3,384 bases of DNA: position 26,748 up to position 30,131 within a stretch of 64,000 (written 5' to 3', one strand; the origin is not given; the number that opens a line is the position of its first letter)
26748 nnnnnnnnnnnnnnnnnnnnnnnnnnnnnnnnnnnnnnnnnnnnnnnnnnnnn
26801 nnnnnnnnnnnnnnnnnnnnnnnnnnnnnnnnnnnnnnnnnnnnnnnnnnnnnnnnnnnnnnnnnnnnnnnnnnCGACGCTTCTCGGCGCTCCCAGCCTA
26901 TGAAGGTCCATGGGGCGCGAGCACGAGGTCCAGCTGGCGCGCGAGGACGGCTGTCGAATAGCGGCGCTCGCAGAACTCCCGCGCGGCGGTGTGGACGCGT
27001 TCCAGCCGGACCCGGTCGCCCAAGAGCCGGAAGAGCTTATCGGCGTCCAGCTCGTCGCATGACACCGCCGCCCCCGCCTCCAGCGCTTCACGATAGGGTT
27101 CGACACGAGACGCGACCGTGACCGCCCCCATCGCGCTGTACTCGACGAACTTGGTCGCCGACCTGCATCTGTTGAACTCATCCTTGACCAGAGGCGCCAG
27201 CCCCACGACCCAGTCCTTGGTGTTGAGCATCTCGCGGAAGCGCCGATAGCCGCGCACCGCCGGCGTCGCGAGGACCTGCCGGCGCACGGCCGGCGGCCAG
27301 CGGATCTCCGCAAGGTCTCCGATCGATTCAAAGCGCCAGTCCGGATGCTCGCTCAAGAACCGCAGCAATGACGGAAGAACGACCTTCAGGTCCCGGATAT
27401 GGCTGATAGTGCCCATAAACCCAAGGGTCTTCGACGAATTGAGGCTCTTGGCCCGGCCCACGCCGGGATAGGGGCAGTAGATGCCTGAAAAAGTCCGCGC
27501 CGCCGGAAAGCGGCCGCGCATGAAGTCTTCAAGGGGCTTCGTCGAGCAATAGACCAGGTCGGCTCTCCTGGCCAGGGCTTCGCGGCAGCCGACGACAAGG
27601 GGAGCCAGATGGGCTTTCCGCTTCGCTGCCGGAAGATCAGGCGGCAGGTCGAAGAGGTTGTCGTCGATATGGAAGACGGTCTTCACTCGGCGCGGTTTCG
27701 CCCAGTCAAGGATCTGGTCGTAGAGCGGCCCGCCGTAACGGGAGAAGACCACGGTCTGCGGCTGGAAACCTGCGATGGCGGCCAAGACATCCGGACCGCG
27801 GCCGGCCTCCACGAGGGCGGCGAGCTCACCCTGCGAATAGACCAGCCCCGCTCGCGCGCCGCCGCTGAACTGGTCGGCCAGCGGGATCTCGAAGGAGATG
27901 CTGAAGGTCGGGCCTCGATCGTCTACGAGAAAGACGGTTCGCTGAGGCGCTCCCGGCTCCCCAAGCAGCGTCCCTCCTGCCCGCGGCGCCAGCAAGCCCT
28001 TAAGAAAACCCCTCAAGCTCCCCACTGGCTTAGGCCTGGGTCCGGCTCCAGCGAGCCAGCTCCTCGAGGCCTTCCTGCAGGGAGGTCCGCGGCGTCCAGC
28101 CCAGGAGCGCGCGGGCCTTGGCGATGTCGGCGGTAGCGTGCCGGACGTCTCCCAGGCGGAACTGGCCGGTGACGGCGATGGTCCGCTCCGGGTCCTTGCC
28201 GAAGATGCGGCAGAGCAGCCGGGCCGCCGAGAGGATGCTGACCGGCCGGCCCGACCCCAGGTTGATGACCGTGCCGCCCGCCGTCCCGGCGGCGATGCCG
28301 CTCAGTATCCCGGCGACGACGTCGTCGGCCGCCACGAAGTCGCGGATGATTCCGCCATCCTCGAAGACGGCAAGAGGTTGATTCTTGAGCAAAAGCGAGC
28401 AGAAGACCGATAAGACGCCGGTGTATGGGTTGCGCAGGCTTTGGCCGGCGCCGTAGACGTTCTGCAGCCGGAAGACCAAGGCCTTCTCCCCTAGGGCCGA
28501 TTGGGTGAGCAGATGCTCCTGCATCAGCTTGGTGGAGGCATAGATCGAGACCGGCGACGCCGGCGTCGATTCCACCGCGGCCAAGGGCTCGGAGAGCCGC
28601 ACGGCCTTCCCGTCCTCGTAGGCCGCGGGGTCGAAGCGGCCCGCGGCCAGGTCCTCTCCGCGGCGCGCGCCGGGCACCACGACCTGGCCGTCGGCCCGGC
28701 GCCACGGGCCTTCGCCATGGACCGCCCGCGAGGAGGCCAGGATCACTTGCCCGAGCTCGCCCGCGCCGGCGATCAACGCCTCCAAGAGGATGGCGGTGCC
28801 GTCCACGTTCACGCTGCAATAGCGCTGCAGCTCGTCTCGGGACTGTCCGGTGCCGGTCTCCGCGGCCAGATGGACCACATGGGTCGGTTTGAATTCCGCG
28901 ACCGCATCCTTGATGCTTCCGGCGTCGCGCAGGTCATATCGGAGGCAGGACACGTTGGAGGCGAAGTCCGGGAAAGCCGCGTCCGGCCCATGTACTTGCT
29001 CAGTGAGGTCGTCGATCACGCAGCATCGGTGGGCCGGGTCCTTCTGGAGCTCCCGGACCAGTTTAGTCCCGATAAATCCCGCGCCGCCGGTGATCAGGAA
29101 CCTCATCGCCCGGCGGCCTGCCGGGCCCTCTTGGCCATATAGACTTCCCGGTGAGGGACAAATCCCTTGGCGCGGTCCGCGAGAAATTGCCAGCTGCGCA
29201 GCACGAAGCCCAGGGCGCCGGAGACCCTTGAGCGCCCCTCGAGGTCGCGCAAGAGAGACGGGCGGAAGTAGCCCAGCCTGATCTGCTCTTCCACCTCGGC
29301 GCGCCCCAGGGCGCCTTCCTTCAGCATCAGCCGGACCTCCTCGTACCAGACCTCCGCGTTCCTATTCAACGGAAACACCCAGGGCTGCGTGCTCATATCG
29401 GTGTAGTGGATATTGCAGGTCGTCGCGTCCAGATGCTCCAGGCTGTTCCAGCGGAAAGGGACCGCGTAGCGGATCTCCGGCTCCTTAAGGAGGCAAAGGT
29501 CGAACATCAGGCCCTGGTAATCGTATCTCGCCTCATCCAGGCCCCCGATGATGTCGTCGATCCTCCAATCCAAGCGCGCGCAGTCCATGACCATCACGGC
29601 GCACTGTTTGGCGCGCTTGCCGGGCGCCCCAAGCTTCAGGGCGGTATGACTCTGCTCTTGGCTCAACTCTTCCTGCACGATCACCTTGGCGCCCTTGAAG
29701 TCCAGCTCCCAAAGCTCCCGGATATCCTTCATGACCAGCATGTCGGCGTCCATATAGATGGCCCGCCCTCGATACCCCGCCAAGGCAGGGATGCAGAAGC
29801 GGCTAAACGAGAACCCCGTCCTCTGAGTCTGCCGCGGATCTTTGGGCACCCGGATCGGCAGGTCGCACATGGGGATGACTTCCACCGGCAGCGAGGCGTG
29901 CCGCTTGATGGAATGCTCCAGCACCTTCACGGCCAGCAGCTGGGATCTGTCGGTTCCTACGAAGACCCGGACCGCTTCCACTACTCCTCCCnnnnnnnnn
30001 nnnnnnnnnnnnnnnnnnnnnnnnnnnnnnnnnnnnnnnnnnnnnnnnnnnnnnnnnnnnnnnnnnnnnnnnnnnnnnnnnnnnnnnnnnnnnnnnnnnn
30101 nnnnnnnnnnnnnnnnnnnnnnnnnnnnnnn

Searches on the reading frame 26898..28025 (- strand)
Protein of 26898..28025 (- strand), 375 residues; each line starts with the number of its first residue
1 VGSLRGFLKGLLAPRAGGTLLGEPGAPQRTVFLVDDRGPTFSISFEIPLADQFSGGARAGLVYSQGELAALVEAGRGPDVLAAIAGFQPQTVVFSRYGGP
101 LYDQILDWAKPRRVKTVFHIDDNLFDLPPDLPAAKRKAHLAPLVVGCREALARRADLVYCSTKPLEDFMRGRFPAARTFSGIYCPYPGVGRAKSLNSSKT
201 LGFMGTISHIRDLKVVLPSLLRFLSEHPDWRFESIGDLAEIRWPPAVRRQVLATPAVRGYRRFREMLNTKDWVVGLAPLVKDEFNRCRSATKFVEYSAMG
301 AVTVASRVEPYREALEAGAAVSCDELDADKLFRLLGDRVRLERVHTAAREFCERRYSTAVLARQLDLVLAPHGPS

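Call 14: search_protein_families(library=pfam, proteins=[window:26898-28025:-], max_evalue=0.001)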
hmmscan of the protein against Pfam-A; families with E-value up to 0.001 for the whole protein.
window:26898-28025:- (375 aa): 1 family
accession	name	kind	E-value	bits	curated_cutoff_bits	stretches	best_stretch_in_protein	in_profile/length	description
PF13524.12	Glyco_trans_1_2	-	2e-06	28.2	25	1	220-365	5-142/144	Glycosyl transferase-like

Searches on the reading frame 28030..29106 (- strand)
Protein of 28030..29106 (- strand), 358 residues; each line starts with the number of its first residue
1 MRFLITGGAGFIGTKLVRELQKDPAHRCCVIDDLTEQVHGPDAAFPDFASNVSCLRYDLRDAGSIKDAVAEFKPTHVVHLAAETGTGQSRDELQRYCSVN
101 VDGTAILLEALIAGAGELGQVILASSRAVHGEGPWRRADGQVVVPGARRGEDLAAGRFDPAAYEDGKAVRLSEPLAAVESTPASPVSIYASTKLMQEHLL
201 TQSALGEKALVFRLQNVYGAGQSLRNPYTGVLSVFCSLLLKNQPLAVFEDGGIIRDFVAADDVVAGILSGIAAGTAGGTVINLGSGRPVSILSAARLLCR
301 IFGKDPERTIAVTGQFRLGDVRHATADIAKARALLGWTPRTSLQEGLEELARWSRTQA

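Call 6: search_protein_families(library=pfam, proteins=[window:28030-29106:-], max_evalue=0.01)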
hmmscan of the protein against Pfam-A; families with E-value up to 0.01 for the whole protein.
window:28030-29106:- (358 aa): 8 families
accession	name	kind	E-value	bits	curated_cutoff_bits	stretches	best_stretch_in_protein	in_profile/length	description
PF16363.11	GDP_Man_Dehyd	-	2.8e-34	119.5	27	2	4-132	1-135/332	GDP-mannose 4,6 dehydratase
PF01370.27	Epimerase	-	2.9e-34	119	20.9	2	4-134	2-123/240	NAD dependent epimerase/dehydratase family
PF04321.23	RmlD_sub_bind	-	7.3e-14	51.9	27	2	1-110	1-88/287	RmlD substrate binding domain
PF02719.21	Polysacc_synt_2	-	1e-11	45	20.2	2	4-113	2-117/293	Polysaccharide biosynthesis protein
PF01073.25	3Beta_HSD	-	1.1e-09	38.2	22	1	4-131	1-121/280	3-beta hydroxysteroid dehydrogenase/isomerase family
PF07993.18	NAD_binding_4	-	8.8e-08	32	20.1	1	75-233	90-217/258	Male sterility protein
PF00106.31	adh_short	-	0.0001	22.3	26.6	1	4-130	4-140/195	short chain dehydrogenase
PF08659.16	KR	-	0.00013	22.4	22.6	1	3-128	3-138/180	KR domain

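Call 7: search_protein_families(library=ncbifam, proteins=[window:28030-29106:-], max_evalue=0.01)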
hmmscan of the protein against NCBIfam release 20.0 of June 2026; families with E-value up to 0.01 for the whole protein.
window:28030-29106:- (358 aa): 34 families (the best 25 are shown)
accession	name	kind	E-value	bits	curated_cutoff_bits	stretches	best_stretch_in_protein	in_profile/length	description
TIGR01179.1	galE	equivalog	1.9e-31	109.2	262.3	2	3-132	2-127/332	UDP-glucose 4-epimerase GalE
TIGR01181.1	dTDP_gluc_dehyt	equivalog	3.7e-31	108.4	365.1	2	3-113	2-113/321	dTDP-glucose 4,6-dehydratase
TIGR02197.1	heptose_epim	equivalog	4.3e-21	75.4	274.6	2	179-353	128-312/316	ADP-glyceromanno-heptose 6-epimerase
NF007582.0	PRK10217.1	equivalog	6.5e-20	71.5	698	2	2-112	3-113/355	dTDP-glucose 4,6-dehydratase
TIGR04180.1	EDH_00030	hypoth_equivalog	6.6e-18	64.8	475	2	4-131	2-126/297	NAD-dependent 4,6-dehydratase LegB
NF007490.0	PRK10084.1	subfamily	1e-17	64.2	649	2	1-111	1-111/361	dTDP-glucose 4,6-dehydratase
NF007956.0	PRK10675.1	subfamily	6.6e-17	61.6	394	2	1-134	1-132/338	UDP-glucose 4-epimerase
NF011728.1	PRK15181.1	equivalog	6.9e-17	61.5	760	1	176-353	152-336/348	Vi polysaccharide biosynthesis UDP-N-acetylglucosaminuronic acid C-4 epimerase TviC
NF043036.1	ErythonDh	equivalog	5e-14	52.2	325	1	1-152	1-152/321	D-erythronate dehydrogenase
TIGR01214.1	rmlD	equivalog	1.3e-11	44.1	224.05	2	2-107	1-84/285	dTDP-4-dehydrorhamnose reductase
TIGR02622.1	CDP_4_6_dhtase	equivalog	1.3e-10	41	278.45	1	2-119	6-123/352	CDP-glucose 4,6-dehydratase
NF042422.1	oxyalk_red_OleD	equivalog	5.9e-09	35.7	580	1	1-129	1-113/329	2-alkyl-3-oxoalkanoate reductase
TIGR03466.1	HpnA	hypoth_equivalog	1.3e-08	34.2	367.65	1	2-131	2-118/327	hopanoid-associated sugar epimerase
NF058621.1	DiazavRedAvaA7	equivalog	1.5e-07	31.4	400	1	1-118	1-109/304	3-diazoavenalumate denitrifying reductase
NF008360.0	PRK11150.1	equivalog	1.6e-07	30.8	452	1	186-354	137-306/310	ADP-glyceromanno-heptose 6-epimerase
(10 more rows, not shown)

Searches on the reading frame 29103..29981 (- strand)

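Call 6: search_protein_families(library=pfam, proteins=[window:29103-29981:-], max_evalue=0.01)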
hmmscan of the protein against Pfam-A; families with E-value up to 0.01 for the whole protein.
window:29103-29981:- (292 aa): 1 family
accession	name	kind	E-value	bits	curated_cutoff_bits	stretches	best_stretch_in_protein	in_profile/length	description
PF01501.26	Glyco_transf_8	-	7.2e-08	32.7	24.3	1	49-134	77-167/253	Glycosyl transferase family 8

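Call 7: search_protein_families(library=ncbifam, proteins=[window:29103-29981:-], max_evalue=0.01)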
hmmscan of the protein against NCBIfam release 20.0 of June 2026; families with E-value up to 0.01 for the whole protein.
window:29103-29981:- (292 aa): 0 families
